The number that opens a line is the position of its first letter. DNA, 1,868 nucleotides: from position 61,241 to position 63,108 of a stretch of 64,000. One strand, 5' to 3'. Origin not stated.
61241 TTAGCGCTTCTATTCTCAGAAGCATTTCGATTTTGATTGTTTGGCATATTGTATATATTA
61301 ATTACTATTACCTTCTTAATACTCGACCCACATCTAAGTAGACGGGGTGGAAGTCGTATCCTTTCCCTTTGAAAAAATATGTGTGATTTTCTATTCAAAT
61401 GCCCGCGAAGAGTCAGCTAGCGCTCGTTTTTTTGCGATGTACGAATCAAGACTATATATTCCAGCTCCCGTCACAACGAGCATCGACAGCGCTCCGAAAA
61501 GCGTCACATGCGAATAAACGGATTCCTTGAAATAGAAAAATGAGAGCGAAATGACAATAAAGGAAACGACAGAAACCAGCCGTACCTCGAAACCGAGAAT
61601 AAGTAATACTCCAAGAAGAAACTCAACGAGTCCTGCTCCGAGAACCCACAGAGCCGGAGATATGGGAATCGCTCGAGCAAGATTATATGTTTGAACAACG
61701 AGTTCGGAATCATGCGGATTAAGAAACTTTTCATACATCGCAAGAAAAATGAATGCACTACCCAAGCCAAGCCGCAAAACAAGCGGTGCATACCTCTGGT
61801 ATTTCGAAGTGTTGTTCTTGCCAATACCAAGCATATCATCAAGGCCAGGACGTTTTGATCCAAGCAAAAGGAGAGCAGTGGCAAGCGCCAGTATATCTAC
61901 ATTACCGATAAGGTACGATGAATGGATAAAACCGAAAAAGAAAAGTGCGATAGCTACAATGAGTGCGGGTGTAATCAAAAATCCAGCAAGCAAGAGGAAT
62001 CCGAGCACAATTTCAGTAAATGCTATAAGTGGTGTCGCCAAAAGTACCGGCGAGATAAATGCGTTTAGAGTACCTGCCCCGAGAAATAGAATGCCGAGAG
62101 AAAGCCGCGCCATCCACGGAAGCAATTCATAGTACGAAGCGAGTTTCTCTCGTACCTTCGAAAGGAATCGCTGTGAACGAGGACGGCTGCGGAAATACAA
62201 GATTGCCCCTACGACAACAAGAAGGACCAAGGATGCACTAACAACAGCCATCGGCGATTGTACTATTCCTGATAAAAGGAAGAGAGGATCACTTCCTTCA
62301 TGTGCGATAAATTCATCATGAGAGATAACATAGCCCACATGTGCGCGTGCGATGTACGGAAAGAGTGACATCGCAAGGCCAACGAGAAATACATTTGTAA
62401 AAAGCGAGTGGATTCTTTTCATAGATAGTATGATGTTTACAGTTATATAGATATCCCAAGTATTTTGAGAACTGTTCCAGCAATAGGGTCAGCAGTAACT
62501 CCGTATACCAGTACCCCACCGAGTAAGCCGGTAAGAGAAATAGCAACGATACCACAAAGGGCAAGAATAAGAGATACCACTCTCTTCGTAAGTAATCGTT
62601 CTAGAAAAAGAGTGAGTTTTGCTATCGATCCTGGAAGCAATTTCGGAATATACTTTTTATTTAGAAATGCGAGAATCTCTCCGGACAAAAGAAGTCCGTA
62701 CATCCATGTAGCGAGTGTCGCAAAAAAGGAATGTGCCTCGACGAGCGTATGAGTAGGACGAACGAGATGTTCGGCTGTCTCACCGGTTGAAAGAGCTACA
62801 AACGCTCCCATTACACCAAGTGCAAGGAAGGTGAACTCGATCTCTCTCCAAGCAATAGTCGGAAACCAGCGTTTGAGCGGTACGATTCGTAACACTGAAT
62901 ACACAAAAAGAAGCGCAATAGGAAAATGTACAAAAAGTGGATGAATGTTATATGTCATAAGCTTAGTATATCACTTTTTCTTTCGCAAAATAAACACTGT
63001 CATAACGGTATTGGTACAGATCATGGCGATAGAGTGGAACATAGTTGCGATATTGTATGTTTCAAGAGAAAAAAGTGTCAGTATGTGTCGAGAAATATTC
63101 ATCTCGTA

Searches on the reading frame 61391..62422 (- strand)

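Call 13: search_protein_families(library=pfam, proteins=[window:61391-62422:-], max_evalue=0.01)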
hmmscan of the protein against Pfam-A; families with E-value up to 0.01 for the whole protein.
window:61391-62422:- (343 aa): 4 families
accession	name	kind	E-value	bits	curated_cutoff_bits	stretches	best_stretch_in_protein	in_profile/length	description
PF07681.17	DoxX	-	3.6e-08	34.4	23.6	1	213-298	2-83/85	DoxX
PF04173.18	DoxD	-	5.4e-05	23.6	22.7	1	263-334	71-149/167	TQO small subunit DoxD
PF07291.16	MauE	-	0.0022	18.7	27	1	211-293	3-82/128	Methylamine utilisation protein MauE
PF13781.11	DoxX_3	-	0.0091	16.9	25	1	225-293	5-71/102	DoxX-like family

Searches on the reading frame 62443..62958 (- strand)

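Call 13: search_protein_families(library=pfam, proteins=[window:62443-62958:-], max_evalue=0.01)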
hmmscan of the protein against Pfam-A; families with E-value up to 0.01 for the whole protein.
window:62443-62958:- (171 aa): 1 family
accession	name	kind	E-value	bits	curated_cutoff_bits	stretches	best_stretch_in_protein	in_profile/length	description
PF09990.14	DUF2231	-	7.3e-07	29.8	26.4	1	4-153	3-132/139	Predicted membrane protein (DUF2231)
